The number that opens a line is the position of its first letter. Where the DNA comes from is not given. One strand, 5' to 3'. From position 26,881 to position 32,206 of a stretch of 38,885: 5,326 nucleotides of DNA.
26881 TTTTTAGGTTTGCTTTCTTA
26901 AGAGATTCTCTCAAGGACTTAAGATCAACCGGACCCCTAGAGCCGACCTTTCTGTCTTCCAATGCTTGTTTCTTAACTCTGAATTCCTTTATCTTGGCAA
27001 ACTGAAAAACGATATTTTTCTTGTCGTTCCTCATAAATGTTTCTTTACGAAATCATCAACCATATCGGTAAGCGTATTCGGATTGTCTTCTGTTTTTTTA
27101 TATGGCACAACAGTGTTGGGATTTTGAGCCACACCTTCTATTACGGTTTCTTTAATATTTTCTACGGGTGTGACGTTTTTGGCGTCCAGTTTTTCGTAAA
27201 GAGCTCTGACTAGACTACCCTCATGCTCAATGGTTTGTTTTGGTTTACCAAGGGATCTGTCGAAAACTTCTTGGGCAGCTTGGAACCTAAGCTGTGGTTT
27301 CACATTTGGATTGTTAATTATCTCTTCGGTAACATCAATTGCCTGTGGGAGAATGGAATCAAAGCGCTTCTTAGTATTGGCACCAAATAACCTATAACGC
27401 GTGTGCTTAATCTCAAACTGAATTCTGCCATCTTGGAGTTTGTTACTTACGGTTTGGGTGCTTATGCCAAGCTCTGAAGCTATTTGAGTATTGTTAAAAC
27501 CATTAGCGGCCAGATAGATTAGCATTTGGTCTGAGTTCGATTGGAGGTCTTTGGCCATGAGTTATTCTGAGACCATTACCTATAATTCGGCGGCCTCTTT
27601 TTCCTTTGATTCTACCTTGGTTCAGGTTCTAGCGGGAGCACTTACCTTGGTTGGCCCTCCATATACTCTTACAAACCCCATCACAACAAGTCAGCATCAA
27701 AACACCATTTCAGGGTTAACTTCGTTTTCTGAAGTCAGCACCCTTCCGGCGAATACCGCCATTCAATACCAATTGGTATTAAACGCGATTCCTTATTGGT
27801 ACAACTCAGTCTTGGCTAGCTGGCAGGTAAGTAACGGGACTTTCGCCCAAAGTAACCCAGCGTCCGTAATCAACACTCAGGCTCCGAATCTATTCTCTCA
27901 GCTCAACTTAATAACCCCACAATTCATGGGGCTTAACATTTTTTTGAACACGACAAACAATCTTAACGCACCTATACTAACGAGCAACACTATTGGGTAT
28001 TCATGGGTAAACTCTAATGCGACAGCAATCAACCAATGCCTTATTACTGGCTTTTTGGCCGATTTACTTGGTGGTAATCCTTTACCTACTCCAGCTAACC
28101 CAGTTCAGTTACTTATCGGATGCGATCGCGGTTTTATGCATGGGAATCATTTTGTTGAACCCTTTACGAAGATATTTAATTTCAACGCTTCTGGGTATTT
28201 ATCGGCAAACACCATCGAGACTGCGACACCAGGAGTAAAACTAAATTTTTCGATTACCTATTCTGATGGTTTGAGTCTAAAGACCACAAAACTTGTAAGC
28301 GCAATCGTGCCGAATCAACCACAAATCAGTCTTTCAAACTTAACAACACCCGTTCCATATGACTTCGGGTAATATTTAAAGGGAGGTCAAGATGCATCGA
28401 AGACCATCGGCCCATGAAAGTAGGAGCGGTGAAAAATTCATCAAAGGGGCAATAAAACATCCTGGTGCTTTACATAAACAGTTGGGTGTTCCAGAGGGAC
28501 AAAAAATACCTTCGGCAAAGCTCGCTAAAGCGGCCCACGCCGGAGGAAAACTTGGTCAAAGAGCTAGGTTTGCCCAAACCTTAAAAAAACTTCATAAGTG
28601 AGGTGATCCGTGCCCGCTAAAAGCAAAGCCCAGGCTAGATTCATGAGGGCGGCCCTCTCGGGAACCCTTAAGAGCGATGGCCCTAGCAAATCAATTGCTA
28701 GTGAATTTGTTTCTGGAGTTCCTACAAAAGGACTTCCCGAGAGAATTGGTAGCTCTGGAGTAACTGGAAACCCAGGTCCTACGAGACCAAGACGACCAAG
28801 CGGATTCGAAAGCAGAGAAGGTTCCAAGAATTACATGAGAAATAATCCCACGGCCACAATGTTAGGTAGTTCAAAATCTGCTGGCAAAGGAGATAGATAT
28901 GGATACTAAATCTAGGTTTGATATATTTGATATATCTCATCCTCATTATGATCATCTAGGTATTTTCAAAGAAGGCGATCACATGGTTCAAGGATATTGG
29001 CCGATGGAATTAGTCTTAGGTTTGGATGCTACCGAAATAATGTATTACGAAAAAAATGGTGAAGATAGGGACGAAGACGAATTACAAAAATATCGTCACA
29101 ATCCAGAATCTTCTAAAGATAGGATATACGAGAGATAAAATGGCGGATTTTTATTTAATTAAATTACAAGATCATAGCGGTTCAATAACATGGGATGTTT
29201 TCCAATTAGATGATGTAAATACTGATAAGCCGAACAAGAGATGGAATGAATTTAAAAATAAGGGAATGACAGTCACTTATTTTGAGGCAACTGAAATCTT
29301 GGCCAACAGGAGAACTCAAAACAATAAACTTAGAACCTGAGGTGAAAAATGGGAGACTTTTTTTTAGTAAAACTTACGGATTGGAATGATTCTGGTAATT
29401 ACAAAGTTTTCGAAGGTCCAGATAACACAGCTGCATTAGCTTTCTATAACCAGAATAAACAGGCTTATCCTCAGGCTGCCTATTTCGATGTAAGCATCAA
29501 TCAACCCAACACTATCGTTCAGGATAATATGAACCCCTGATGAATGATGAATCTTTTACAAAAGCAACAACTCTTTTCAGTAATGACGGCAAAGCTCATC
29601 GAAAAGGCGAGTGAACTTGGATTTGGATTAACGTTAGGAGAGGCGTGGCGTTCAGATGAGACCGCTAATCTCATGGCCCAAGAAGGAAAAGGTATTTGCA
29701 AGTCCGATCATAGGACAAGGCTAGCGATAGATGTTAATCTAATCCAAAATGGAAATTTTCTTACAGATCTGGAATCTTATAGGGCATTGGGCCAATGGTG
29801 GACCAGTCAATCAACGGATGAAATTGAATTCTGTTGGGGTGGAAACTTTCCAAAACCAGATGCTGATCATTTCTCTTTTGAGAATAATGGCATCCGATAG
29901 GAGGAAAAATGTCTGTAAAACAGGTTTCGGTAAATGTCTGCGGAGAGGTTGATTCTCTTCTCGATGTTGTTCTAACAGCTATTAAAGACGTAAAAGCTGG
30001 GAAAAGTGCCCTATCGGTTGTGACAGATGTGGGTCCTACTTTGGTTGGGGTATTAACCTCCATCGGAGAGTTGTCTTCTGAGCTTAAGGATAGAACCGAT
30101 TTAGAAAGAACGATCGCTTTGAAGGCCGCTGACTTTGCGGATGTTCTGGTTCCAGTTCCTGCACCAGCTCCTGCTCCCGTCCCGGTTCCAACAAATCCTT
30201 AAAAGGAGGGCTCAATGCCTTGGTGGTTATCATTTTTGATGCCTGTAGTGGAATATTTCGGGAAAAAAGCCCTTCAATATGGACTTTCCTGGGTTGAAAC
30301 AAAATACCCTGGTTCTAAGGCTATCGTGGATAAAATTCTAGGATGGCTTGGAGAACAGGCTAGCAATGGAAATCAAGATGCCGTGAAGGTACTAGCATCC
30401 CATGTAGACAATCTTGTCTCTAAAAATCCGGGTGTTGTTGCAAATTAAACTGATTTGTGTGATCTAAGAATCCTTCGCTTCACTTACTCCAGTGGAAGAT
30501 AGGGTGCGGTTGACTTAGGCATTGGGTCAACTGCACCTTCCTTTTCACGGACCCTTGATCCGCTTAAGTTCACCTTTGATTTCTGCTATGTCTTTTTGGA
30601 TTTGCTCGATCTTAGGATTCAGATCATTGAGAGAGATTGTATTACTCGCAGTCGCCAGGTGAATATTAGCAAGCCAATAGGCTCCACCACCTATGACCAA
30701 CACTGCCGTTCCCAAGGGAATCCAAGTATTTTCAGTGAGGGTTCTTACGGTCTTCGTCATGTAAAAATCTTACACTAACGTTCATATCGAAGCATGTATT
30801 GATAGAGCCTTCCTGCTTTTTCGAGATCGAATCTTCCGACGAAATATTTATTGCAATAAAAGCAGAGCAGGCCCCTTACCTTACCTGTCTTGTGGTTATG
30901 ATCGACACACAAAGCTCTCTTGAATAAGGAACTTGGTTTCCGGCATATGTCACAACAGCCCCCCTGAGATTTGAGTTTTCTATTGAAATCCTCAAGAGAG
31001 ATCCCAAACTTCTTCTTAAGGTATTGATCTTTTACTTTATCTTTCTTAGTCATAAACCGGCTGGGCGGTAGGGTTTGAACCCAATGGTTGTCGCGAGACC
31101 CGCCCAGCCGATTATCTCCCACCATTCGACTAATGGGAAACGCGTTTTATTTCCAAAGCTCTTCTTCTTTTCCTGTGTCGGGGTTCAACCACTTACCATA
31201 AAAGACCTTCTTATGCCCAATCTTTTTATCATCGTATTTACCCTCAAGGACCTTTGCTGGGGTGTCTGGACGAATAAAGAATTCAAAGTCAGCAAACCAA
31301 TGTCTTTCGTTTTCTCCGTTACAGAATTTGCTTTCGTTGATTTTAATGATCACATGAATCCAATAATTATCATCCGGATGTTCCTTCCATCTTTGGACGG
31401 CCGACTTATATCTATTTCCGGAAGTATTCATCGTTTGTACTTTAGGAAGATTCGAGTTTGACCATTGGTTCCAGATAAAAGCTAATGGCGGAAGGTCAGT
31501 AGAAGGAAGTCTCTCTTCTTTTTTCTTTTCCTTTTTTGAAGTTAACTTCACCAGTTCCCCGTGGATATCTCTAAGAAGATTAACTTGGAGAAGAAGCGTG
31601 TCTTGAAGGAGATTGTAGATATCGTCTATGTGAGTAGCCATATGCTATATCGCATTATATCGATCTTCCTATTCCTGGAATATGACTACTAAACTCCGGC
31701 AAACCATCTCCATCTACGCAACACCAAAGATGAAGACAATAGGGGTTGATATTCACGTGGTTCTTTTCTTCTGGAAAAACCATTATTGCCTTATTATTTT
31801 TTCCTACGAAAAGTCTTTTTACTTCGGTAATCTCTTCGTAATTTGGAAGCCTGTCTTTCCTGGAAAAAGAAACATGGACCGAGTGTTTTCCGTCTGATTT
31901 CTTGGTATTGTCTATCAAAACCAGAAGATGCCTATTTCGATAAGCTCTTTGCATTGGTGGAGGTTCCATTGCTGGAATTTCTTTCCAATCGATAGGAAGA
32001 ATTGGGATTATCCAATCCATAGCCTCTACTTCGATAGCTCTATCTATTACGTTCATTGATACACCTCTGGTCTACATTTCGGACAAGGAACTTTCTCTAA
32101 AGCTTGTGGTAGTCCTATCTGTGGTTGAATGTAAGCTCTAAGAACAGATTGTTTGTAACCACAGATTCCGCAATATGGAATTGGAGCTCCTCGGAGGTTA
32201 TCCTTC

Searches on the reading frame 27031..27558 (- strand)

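Call 33: search_protein_families(library=phrogs, proteins=[window:27031-27558:-], max_evalue=0.001)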
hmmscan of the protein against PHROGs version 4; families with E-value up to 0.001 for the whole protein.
window:27031-27558:- (175 aa): 7 families
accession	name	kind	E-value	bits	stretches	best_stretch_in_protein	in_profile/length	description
phrog_2538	-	head and packaging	3.2e-10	41.2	1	11-126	8-119/129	terminase small subunit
phrog_10899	-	head and packaging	3.5e-06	27.1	1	61-114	197-250/443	terminase small subunit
phrog_3855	-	DNA, RNA and nucleotide metabolism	7.2e-05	24.2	1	8-42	67-101/115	HTH DNA binding protein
phrog_323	-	transcription regulation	0.00013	22.7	1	9-130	153-270/319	transcriptional regulator, D5-like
phrog_7407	-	unknown function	0.00018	22.1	1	70-126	197-254/370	-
phrog_15261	-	unknown function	0.00075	20.9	0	71-113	38-81/99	-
phrog_141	-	head and packaging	0.00089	19.7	0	6-58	5-51/183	terminase small subunit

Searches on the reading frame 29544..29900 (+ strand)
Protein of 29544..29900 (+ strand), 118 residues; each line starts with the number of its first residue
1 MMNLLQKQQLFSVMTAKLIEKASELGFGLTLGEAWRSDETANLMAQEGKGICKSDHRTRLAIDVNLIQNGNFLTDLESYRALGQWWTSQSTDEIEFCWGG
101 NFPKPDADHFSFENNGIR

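Call 33: search_protein_families(library=phrogs, proteins=[window:29544-29900:+], max_evalue=0.001)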
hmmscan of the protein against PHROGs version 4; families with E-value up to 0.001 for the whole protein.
window:29544-29900:+ (118 aa): 1 family
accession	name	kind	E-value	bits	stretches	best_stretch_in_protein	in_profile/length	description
phrog_1768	-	lysis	1.3e-08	33.9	1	22-115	944-1041/1577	endolysin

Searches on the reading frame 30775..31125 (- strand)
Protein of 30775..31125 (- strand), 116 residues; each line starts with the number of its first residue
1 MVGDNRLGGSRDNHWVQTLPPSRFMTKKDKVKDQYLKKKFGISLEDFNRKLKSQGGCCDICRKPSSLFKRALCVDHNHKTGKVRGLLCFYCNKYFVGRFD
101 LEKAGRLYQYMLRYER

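Call 11: search_protein_families(library=pfam, proteins=[window:30775-31125:-], max_evalue=0.01)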
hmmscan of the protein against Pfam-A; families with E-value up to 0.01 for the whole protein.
window:30775-31125:- (116 aa): 1 family
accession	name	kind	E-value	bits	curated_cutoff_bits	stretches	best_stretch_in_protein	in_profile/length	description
PF02945.21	Endonuclease_7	-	1.2e-17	64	23.6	1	36-109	4-78/82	Recombination endonuclease VII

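Call 12: search_protein_families(library=phrogs, proteins=[window:30775-31125:-], max_evalue=0.01)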
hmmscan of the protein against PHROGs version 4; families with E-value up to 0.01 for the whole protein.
window:30775-31125:- (116 aa): 7 families
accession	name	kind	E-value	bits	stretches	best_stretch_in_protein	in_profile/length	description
phrog_2914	-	DNA, RNA and nucleotide metabolism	8e-25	88.7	1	25-113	65-154/190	endonuclease VII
phrog_307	-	DNA, RNA and nucleotide metabolism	3.3e-24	87.5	1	27-111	92-176/334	endonuclease VII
phrog_2633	-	DNA, RNA and nucleotide metabolism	6.9e-22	79.1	1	27-99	54-122/142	endonuclease VII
phrog_423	-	DNA, RNA and nucleotide metabolism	3.3e-14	54.1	1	47-93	14-62/159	endonuclease VII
phrog_17507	-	DNA, RNA and nucleotide metabolism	3.8e-08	34.1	1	74-98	1-25/65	endonuclease VII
phrog_1035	-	DNA, RNA and nucleotide metabolism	0.00029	21.8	1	34-92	138-207/271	endonuclease VII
phrog_11865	-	DNA, RNA and nucleotide metabolism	0.00052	21.4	1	74-92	2-20/95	endonuclease VII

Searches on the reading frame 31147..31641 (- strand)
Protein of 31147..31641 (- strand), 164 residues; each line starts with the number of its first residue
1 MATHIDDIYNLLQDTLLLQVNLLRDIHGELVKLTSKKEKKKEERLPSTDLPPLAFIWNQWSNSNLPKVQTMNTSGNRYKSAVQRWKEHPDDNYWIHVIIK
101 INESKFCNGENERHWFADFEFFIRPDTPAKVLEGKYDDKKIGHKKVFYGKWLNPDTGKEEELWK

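Call 11: search_protein_families(library=pfam, proteins=[window:31147-31641:-], max_evalue=0.01)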
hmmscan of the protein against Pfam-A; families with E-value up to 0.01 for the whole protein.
window:31147-31641:- (164 aa): 0 families

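Call 12: search_protein_families(library=phrogs, proteins=[window:31147-31641:-], max_evalue=0.01)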
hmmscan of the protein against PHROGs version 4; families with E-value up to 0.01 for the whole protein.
window:31147-31641:- (164 aa): 4 families
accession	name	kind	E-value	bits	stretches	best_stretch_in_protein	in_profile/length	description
phrog_10469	-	DNA, RNA and nucleotide metabolism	3.1e-20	73.7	1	32-144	170-280/305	DnaD-like helicase loader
phrog_19658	-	DNA, RNA and nucleotide metabolism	4.3e-17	63.6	1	56-144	171-257/283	replication initiation protein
phrog_345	-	DNA, RNA and nucleotide metabolism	1.7e-12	48.7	1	34-143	186-296/297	replication initiation O-like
phrog_5810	-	DNA, RNA and nucleotide metabolism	3.4e-10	41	1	62-137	182-267/268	replication initiation protein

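Call 29: find_related_loci(query=window:31147-31641:-, collection=viral_contigs, flank=8000)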
Query window:31147-31641:- (164 aa) in viral_contigs; peptide patterns used: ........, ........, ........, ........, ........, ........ (x = any residue, [..] = any of these).
193 stretches matched a pattern, but none encodes a relative of the query by tblastn (E <= 1e-3).

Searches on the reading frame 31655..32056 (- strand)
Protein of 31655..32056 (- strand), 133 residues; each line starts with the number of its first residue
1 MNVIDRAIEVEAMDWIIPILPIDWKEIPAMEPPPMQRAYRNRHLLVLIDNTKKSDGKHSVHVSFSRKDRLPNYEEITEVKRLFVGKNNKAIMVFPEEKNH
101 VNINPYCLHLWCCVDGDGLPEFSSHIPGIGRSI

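Call 11: search_protein_families(library=pfam, proteins=[window:31655-32056:-], max_evalue=0.01)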
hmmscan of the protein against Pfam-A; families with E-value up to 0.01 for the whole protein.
window:31655-32056:- (133 aa): 1 family
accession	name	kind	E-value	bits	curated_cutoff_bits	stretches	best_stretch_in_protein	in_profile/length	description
PF24746.1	DUF7694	-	5.1e-20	71.5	27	1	53-114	3-65/66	Domain of unknown function (DUF7694)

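Call 12: search_protein_families(library=phrogs, proteins=[window:31655-32056:-], max_evalue=0.01)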
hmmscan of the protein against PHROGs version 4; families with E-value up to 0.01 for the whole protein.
window:31655-32056:- (133 aa): 1 family
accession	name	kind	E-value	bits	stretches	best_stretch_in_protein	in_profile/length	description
phrog_7839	-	unknown function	2.7e-16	60.9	1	35-117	47-124/136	-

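Call 14: find_related_loci(query=window:31655-32056:-, collection=viral_contigs, flank=6000)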
Query window:31655-32056:- (133 aa) in viral_contigs; peptide patterns used: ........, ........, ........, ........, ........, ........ (x = any residue, [..] = any of these).
23 stretches matched a pattern, but none encodes a relative of the query by tblastn (E <= 1e-3).

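Call 17: find_encoding_contigs(protein=window:31655-32056:-, flank=8000, max_places=10)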
Protein window:31655-32056:- (133 aa): no gene with exactly this product is on record in the collection.

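Call 20: find_homologous_proteins(query=window:31655-32056:-, max_evalue=0.001)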
Query window:31655-32056:- (133 aa): 62 proteins with E <= 0.001 among 64 candidates.
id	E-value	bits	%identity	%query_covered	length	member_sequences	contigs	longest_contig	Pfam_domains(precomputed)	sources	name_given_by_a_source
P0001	2.6e-87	308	100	100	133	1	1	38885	PF24746.2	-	-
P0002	7.7e-40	154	59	86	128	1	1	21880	PF24746.2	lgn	-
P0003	8.6e-28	115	51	75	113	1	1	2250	PF24746.2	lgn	-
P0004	6.9e-27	112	52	74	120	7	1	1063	PF24746.2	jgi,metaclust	metaclust:\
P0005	2.3e-26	110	43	95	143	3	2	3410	PF24746.2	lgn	-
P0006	5.5e-26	109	53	68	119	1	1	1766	PF24746.2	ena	-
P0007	1.2e-25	108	53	66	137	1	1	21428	PF24746.2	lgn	-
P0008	2.6e-25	107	55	63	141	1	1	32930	PF24746.2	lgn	-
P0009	7.6e-25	106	53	62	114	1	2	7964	PF24746.2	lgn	-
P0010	2.1e-24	104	48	81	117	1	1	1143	PF24746.2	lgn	-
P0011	3.0e-24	104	56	61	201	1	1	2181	PF24746.2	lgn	-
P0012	4.2e-24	103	43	84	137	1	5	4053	PF24746.2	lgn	-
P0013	8.6e-24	102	53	68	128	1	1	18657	PF24746.2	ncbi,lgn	-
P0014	1.2e-23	102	62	52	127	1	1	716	PF24746.2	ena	-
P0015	1.5e-23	101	49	80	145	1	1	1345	PF24746.2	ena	-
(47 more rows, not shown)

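Call 21: find_encoding_contigs(protein=P0002, flank=10000, max_places=4)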
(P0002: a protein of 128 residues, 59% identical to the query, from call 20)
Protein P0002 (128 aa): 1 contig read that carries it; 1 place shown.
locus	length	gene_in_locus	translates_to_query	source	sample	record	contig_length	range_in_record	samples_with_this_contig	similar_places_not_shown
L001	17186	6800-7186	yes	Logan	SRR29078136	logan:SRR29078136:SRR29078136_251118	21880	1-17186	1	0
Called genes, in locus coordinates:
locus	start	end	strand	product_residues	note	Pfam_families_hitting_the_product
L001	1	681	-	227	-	?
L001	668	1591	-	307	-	PF12684:DUF3799, PF12705:PDDEXK_1 (weak)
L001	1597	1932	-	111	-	-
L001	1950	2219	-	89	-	-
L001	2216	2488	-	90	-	-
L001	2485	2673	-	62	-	-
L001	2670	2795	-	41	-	-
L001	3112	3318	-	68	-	-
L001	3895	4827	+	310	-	-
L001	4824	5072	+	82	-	-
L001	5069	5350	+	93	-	-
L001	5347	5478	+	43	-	-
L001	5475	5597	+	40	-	-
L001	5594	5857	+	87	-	-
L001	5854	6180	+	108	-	-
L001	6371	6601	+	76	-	-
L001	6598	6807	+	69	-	-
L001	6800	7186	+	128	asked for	PF24746:DUF7694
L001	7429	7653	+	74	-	-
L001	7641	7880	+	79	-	-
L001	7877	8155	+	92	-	-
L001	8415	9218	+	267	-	-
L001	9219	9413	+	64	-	-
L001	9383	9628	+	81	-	-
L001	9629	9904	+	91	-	-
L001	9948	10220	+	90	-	-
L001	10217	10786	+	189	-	-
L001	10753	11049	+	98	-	-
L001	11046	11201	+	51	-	-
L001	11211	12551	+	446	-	PF00112:Peptidase_C1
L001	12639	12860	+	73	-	-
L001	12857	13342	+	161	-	PF05869:Dam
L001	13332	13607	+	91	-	-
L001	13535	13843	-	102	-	PF24729:Acb2_Tad1_hairpin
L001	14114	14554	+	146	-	PF00877:NLPC_P60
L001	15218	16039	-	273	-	-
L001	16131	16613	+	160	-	-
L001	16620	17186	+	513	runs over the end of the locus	-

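Call 22: find_encoding_contigs(protein=P0008, flank=10000, max_places=4)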
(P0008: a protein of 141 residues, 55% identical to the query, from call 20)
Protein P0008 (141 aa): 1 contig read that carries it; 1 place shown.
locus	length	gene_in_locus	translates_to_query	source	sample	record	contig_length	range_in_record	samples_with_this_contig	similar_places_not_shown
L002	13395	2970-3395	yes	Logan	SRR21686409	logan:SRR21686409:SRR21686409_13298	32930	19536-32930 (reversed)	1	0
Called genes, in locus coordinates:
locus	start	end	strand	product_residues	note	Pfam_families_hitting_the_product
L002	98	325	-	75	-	PF00569:ZZ (weak)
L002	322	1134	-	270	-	-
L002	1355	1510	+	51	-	-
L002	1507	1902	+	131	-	-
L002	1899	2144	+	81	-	-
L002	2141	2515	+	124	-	-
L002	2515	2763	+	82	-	-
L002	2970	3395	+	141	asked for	PF24746:DUF7694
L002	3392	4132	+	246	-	PF00145:DNA_methylase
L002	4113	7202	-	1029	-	-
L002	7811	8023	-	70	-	-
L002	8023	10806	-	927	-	-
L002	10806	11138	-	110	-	PF20137:BubE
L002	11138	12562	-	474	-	-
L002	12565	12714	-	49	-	-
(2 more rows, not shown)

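Call 23: find_encoding_contigs(protein=P0007, flank=10000, max_places=4)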
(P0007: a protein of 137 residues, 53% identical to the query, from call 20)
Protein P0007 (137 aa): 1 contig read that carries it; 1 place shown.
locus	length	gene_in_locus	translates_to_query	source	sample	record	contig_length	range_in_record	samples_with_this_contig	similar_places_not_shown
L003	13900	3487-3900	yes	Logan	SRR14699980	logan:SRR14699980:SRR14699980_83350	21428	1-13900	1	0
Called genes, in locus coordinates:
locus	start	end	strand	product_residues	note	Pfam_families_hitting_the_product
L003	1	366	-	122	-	?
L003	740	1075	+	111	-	-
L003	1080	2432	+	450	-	-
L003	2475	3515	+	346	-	-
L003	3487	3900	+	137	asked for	PF24746:DUF7694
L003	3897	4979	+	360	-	PF02463:SMC_N, PF13175:AAA_15 (weak), PF13476:AAA_23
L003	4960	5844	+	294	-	PF26128:Gad2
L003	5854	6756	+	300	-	PF00149:Metallophos, PF12850:Metallophos_2 (weak)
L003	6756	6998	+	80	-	-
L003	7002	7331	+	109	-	-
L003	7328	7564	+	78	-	-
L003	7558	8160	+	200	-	-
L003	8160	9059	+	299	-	-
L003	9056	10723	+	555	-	PF00176:SNF2-rel_dom, PF00271:Helicase_C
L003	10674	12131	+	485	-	-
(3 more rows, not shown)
